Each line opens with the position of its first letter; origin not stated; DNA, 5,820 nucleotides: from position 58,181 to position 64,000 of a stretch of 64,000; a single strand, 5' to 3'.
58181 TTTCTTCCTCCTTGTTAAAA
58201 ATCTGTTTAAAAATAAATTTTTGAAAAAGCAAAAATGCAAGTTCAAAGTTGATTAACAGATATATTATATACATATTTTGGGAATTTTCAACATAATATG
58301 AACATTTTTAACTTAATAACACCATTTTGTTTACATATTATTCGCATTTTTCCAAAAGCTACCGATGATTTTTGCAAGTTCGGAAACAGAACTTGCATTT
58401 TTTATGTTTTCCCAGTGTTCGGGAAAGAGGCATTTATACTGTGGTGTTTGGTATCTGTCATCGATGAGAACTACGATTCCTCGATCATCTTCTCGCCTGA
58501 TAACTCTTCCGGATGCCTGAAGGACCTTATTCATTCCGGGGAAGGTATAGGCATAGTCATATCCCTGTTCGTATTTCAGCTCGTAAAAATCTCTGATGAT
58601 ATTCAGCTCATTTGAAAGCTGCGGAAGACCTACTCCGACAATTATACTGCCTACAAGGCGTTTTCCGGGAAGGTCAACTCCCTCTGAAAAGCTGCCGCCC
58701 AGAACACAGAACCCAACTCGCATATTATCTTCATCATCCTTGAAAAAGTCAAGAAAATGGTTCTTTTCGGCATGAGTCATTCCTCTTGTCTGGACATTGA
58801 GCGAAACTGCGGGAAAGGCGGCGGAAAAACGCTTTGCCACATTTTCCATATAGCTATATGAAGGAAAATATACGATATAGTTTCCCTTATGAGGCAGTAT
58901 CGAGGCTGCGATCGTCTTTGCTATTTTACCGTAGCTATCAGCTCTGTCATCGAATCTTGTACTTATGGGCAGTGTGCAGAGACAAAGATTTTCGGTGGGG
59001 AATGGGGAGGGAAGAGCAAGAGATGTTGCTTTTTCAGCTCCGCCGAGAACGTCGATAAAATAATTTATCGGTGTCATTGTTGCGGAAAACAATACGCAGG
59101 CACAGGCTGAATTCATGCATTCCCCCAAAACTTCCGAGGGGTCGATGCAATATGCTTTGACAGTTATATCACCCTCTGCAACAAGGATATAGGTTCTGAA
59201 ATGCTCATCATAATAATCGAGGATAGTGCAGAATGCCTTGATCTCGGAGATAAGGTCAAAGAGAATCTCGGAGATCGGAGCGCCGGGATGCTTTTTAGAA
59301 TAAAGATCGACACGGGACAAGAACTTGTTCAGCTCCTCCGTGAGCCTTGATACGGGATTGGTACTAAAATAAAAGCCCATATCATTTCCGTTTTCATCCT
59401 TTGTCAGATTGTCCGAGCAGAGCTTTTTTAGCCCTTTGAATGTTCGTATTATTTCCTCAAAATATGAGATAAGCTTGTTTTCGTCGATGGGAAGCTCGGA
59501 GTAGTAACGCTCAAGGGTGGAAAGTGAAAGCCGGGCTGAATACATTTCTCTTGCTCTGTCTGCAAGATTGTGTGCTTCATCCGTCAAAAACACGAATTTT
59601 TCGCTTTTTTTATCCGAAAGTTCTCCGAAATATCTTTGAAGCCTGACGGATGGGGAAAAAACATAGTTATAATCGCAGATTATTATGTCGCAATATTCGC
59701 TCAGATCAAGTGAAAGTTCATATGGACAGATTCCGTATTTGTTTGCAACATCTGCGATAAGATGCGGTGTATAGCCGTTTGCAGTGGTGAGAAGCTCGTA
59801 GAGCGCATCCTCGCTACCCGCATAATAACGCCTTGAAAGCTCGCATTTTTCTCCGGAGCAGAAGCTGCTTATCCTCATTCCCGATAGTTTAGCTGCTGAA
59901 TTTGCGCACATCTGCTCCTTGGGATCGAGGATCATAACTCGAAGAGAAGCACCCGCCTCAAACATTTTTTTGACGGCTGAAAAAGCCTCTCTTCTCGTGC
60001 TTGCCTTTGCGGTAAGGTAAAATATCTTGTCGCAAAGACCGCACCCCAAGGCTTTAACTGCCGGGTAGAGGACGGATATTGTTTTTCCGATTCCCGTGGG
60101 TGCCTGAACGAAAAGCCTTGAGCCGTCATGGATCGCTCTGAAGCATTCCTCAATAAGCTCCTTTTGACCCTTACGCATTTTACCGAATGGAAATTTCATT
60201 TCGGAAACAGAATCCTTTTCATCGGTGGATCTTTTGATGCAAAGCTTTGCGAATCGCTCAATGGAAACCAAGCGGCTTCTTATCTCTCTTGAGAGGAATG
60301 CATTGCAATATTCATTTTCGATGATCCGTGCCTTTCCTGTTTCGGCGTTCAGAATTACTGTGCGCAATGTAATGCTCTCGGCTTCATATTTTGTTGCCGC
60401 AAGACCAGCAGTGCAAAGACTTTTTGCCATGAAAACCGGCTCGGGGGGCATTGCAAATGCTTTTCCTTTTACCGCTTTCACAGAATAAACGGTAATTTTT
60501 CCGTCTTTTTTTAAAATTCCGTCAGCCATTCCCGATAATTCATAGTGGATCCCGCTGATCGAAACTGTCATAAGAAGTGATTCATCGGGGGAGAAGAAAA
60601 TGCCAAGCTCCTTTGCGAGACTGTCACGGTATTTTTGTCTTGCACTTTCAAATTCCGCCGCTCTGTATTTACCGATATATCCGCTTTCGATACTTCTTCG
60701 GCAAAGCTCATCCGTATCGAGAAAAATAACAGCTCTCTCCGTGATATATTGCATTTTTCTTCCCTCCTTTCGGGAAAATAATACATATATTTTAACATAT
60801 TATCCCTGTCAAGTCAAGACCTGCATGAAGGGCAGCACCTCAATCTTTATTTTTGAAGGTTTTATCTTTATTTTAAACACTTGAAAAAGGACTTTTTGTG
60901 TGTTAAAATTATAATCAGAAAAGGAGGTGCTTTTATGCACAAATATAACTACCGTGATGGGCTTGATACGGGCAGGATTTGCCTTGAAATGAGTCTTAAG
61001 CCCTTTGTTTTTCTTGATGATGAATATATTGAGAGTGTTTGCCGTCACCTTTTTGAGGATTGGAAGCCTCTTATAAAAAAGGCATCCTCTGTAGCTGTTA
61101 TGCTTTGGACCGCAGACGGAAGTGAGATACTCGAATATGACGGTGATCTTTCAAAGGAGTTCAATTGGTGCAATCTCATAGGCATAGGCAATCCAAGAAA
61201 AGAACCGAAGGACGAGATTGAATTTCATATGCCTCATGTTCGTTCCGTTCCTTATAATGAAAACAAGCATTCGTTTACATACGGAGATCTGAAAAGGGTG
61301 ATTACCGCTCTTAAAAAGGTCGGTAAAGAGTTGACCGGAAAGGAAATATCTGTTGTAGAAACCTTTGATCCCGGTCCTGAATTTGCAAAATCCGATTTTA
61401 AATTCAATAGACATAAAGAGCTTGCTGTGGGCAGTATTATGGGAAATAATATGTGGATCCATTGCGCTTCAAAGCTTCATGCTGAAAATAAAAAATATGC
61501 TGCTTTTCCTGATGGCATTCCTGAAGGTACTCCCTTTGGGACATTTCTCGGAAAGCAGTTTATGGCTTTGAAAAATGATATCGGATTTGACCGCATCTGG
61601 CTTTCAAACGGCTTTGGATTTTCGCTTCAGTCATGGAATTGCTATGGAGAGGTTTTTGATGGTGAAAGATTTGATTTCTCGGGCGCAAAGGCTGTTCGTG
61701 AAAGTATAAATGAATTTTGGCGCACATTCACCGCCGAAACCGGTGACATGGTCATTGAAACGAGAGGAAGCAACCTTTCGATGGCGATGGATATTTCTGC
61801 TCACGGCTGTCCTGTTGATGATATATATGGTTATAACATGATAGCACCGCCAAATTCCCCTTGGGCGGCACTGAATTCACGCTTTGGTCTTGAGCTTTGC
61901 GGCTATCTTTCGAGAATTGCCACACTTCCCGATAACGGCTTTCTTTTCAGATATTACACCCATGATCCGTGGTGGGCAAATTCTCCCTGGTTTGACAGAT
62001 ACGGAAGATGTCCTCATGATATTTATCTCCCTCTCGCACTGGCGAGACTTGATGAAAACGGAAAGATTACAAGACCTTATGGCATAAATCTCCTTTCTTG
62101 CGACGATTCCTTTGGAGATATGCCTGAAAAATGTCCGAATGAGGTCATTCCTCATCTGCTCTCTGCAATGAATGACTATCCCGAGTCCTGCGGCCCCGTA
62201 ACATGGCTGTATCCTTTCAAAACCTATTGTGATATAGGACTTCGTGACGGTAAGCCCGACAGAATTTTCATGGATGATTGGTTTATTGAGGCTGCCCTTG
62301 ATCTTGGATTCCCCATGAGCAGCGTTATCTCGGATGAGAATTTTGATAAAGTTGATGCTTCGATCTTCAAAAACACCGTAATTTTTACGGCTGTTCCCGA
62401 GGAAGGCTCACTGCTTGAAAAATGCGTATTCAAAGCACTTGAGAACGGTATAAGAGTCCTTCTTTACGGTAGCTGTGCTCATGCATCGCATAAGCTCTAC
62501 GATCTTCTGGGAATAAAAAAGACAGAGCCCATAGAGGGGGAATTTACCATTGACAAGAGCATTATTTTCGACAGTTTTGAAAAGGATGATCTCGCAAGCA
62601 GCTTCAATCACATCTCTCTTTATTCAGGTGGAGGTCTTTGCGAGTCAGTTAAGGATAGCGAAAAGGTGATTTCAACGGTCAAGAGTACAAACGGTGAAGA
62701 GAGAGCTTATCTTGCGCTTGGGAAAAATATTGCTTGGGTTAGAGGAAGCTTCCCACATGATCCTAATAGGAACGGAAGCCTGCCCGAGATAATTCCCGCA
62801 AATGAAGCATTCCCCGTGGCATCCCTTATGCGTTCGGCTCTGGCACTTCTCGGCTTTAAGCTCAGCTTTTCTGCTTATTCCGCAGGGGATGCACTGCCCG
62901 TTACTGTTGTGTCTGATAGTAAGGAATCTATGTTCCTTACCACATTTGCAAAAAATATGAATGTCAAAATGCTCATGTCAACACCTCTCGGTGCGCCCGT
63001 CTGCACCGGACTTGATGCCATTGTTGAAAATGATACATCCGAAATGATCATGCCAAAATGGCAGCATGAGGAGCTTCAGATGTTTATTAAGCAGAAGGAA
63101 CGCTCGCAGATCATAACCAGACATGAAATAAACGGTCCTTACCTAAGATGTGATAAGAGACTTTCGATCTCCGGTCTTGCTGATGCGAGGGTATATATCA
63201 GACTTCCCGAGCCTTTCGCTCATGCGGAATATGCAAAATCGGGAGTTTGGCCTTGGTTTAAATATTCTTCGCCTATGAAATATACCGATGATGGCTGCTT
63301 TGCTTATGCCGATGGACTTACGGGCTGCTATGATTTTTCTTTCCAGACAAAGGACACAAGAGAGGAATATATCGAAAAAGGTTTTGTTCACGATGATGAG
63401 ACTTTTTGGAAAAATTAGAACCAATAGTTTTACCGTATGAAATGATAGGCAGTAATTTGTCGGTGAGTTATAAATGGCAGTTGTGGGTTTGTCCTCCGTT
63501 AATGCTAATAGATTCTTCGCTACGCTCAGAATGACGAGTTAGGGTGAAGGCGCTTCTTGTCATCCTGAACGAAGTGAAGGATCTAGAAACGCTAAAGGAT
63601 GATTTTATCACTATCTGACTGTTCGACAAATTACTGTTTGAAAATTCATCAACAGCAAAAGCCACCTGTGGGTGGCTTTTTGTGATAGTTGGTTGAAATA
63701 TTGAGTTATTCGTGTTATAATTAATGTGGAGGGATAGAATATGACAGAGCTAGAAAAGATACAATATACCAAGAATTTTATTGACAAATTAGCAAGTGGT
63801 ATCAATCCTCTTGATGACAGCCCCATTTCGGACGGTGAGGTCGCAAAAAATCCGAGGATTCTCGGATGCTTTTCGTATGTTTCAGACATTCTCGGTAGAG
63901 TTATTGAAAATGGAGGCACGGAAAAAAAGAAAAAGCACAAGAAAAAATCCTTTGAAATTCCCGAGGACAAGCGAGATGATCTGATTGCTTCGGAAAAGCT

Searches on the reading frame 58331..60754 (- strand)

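Call 53: search_protein_families(library=pfam, proteins=[window:58331-60754:-], max_evalue=0.01)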
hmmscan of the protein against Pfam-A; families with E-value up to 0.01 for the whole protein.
window:58331-60754:- (807 aa): 5 families
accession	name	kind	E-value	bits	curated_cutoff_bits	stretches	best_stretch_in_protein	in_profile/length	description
PF13307.12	Helicase_C_2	-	4.4e-40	137.9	25.3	1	622-783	8-169/170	Helicase C-terminal domain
PF06733.21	DEAD_2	-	1.8e-17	63.9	21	1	260-413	15-171/172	DEAD_2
PF00270.35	DEAD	-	5.8e-08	33.1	26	1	202-275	5-78/167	DEAD/DEAH box helicase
PF06777.17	HBB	-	1.4e-05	25.3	30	1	522-591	111-177/190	Helical and beta-bridge domain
PF04851.21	ResIII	-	3e-05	24.5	22.5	0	192-229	3-41/164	Type III restriction enzyme, res subunit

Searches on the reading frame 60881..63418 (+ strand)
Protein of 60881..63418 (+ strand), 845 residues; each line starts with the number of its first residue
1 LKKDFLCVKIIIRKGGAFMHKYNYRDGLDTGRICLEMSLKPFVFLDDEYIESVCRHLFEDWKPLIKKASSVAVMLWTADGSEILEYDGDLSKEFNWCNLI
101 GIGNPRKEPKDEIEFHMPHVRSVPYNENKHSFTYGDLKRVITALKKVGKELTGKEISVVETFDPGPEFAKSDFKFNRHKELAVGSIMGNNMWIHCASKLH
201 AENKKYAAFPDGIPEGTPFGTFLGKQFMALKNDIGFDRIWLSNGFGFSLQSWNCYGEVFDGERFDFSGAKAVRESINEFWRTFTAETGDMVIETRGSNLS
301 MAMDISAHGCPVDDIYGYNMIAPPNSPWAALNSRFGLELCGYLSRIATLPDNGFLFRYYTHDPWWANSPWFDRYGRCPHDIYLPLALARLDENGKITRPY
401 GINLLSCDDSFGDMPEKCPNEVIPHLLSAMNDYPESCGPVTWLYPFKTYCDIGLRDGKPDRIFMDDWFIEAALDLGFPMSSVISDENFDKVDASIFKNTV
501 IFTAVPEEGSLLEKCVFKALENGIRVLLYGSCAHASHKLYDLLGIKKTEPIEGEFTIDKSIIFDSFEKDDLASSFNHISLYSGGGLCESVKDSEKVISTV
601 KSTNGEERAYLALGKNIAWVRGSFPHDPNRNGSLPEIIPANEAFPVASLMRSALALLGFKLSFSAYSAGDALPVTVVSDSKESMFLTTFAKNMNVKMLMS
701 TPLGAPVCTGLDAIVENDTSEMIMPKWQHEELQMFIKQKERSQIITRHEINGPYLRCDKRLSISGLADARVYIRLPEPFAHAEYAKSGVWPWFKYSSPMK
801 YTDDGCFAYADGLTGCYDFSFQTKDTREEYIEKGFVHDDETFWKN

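Call 23: search_protein_families(library=pfam, proteins=[window:60881-63418:+])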
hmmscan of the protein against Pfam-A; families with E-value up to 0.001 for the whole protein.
window:60881-63418:+ (845 aa): 0 families

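Call 53: search_protein_families(library=pfam, proteins=[window:60881-63418:+], max_evalue=0.01)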
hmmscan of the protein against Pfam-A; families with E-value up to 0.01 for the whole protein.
window:60881-63418:+ (845 aa): 0 families

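Call 62: list_cluster_members(proteins=[window:60881-63418:+, window:58331-60754:-])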
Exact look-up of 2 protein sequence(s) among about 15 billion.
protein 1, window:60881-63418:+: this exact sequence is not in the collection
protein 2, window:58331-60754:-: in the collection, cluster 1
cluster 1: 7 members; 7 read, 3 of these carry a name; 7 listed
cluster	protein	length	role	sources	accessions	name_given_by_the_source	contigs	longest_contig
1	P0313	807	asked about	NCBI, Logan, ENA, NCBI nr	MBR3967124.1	MAG: ATP-dependent DNA helicase [Clostridia bacterium] | ATP-dependent DNA helicase [Clostridia bacterium]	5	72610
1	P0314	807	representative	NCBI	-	-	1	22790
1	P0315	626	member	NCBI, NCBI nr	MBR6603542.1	MAG: hypothetical protein IKK94_05960, partial [Clostridia bacterium] | hypothetical protein [Clostridia bacterium]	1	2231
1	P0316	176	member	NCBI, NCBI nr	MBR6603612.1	MAG: ATP-dependent DNA helicase, partial [Clostridia bacterium] | ATP-dependent DNA helicase [Clostridia bacterium]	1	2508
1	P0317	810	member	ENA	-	-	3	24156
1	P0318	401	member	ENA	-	-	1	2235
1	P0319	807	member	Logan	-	-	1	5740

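Call 63: find_encoding_contigs(protein=P0314, flank=10000, max_places=3)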
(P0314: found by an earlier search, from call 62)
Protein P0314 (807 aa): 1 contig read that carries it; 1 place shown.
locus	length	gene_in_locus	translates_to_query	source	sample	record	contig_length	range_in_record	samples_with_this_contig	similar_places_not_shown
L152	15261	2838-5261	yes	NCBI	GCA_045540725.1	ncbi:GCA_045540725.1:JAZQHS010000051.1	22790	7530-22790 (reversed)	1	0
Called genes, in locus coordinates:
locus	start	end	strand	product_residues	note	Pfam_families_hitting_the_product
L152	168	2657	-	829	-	-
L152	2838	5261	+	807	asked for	PF00270:DEAD (weak), PF06733:DEAD_2, PF13307:Helicase_C_2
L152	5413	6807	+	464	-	PF01336:tRNA_anti-codon, PF00152:tRNA-synt_2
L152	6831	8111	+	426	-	PF12897:Asp_aminotransf, PF00155:Aminotran_1_2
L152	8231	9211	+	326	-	PF07136:DUF1385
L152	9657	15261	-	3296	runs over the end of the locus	PF18798:LPD3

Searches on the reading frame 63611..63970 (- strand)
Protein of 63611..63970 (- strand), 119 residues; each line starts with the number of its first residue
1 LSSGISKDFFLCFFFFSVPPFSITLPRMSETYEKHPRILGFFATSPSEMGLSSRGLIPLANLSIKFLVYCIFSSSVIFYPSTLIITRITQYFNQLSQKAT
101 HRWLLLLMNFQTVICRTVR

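Call 23: search_protein_families(library=pfam, proteins=[window:63611-63970:-])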
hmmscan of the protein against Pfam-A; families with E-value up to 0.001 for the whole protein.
window:63611-63970:- (119 aa): 0 families
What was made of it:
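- Checked: A mechanical ORF with no Pfam hit (63611-63970, minus strand) overlaps 29 nt of the last element (call 23).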
